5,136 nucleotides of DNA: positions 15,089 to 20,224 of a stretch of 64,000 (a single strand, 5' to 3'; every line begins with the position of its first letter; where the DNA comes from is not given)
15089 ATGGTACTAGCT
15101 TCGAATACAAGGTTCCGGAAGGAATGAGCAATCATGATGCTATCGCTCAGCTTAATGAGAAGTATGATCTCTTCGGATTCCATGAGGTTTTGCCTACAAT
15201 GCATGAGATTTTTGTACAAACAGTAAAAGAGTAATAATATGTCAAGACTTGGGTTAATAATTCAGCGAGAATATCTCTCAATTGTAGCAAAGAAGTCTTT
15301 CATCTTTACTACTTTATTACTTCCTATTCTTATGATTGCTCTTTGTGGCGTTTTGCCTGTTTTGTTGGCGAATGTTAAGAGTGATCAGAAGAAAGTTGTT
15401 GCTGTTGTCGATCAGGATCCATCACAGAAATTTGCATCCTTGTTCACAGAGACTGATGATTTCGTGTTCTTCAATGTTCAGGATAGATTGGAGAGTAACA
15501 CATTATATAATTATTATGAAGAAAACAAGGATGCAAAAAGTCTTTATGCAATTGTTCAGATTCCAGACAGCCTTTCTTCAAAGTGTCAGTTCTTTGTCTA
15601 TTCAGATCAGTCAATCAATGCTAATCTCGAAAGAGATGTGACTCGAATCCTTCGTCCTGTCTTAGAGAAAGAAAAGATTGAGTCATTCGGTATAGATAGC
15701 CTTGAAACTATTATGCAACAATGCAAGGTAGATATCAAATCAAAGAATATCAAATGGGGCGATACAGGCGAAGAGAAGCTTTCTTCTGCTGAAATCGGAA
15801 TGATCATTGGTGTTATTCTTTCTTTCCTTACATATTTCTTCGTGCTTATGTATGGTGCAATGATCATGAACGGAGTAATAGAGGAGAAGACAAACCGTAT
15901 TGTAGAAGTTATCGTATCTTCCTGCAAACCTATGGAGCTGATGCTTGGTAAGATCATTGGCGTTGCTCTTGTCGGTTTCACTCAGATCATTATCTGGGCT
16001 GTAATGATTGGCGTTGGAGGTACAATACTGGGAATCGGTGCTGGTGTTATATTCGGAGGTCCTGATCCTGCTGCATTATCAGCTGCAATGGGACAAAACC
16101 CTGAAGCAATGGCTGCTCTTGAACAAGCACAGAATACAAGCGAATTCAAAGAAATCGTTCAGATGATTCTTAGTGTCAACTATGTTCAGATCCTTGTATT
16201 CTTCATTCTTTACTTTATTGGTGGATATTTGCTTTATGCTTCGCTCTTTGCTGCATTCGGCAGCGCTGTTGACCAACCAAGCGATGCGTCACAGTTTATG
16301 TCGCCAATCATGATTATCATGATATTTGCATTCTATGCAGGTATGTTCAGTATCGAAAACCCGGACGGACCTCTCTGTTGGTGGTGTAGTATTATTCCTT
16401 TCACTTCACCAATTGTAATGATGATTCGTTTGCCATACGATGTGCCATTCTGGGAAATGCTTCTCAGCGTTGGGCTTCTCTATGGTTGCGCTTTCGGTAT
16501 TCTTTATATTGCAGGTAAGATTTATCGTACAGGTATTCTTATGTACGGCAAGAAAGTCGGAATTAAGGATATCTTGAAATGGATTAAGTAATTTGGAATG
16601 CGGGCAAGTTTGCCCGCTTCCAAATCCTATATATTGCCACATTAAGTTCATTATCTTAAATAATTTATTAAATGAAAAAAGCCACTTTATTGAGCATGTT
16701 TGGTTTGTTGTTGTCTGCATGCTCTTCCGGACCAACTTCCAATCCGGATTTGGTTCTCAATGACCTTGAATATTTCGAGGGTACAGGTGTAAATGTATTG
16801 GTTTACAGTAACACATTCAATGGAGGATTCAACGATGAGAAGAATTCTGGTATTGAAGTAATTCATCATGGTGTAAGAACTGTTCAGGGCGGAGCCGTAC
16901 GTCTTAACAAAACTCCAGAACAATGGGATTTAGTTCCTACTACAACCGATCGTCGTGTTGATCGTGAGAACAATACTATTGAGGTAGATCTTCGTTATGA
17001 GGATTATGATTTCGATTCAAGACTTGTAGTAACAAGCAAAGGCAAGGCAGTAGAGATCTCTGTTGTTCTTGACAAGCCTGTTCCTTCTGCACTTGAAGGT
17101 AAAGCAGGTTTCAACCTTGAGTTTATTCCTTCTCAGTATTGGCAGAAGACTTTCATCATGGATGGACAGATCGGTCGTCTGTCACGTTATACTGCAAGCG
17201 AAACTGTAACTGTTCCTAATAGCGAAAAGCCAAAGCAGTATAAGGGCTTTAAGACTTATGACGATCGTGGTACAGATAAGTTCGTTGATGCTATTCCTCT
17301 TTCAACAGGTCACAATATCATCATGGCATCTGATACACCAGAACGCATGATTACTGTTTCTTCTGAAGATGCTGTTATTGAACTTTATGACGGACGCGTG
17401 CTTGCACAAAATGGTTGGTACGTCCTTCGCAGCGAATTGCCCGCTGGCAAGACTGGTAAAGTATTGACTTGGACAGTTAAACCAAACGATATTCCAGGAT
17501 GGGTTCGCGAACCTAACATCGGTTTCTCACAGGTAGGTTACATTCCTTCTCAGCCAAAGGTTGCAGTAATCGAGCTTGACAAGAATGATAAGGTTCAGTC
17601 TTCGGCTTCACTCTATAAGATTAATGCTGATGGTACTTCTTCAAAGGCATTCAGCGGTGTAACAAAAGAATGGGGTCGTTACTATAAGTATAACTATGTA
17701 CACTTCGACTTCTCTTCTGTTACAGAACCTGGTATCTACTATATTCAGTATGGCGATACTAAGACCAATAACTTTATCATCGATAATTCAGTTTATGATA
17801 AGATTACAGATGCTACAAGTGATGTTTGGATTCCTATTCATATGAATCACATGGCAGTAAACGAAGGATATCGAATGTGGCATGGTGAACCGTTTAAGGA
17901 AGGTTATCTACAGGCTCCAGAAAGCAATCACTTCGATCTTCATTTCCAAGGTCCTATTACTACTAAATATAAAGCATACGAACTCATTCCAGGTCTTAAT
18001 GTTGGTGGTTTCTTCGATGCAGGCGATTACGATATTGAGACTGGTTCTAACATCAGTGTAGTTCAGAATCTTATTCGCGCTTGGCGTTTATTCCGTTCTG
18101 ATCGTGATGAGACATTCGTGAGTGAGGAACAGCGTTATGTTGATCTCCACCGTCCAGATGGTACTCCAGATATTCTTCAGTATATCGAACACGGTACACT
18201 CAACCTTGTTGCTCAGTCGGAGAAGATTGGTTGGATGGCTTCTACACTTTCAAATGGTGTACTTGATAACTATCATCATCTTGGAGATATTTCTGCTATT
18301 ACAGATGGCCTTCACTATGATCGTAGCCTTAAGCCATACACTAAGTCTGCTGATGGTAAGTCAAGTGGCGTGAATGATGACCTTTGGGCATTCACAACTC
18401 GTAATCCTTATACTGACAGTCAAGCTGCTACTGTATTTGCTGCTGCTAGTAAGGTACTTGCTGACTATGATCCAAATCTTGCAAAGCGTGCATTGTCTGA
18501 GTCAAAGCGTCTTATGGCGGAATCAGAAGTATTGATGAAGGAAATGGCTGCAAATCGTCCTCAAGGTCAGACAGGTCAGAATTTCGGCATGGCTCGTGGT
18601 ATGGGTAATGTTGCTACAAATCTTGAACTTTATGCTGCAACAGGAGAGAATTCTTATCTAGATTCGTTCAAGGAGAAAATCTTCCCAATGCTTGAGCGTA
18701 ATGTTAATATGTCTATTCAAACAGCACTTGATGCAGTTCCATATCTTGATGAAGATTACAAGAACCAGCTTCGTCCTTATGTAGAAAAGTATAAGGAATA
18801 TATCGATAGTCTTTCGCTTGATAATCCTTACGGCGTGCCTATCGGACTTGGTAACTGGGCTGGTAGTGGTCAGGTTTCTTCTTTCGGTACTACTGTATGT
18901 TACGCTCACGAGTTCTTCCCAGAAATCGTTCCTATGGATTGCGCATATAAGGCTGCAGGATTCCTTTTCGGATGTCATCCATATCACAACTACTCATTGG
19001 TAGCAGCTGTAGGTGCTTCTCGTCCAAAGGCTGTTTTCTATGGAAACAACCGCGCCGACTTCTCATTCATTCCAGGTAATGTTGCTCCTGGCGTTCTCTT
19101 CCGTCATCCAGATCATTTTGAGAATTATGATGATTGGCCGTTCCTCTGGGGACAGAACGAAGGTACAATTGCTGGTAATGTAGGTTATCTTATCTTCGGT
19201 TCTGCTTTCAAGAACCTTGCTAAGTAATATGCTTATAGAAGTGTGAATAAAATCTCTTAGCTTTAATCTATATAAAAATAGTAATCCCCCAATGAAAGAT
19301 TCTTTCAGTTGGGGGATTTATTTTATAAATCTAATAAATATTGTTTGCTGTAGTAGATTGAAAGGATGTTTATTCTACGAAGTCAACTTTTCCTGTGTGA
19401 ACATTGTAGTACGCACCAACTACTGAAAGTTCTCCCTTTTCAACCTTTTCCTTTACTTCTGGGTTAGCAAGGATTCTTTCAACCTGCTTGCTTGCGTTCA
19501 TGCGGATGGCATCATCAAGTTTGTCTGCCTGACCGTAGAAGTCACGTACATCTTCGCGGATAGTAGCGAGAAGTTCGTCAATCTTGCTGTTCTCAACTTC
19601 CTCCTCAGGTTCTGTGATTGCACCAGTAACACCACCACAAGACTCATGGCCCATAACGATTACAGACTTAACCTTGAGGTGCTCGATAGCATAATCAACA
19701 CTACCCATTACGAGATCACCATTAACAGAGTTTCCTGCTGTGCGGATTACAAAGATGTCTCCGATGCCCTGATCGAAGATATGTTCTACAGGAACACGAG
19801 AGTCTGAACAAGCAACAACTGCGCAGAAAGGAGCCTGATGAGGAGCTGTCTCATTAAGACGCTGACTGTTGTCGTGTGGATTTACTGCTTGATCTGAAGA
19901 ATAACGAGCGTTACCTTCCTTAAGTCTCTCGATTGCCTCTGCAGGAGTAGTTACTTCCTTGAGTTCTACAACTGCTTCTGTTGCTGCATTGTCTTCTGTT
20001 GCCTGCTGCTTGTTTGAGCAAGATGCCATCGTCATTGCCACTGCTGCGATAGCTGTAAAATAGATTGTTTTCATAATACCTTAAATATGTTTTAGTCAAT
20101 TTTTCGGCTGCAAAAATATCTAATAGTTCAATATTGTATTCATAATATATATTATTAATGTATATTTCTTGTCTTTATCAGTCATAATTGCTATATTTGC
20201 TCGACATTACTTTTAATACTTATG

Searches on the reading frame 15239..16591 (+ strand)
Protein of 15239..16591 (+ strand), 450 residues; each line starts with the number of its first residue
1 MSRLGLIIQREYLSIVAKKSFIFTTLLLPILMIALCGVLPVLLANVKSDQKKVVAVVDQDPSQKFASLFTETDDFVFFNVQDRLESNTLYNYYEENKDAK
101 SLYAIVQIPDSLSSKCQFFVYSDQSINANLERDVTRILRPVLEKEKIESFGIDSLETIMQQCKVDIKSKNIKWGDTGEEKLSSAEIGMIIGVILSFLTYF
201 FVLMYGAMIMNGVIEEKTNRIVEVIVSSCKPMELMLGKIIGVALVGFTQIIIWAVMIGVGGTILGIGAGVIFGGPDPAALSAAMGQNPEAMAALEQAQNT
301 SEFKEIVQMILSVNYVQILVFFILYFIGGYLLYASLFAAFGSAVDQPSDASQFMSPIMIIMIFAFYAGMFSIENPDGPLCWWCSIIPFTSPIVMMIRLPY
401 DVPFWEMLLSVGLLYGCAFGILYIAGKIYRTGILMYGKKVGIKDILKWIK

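Call 50: search_protein_families(library=pfam, proteins=[window:15239-16591:+], max_evalue=0.0001)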
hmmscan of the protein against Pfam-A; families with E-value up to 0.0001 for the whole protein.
window:15239-16591:+ (450 aa): 1 family
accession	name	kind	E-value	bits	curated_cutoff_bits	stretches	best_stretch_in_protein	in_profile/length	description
PF12698.13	ABC2_membrane_3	-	2.3e-59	201.7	31.6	1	19-425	1-345/347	ABC-2 family transporter protein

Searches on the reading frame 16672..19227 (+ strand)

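Call 50: search_protein_families(library=pfam, proteins=[window:16672-19227:+], max_evalue=0.0001)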
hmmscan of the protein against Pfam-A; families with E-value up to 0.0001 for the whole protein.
window:16672-19227:+ (851 aa): 2 families
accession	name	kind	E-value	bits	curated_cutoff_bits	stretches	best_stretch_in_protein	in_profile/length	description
PF00759.25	Glyco_hydro_9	-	1.8e-13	51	27.7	1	444-839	50-440/444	Glycosyl hydrolase family 9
PF02927.20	CelD_N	-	1e-10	42.6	24.6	1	280-363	3-84/86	Cellulase N-terminal ig-like domain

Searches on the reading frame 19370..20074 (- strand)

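Call 51: search_protein_families(library=pfam, proteins=[window:19370-20074:-], max_evalue=0.0001)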
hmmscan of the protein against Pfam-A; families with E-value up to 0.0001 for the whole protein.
window:19370-20074:- (234 aa): 1 family
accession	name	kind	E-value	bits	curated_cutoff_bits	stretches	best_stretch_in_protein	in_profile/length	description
PF00484.24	Pro_CA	-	1.3e-42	146.2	25.7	1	85-230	2-156/156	Carbonic anhydrase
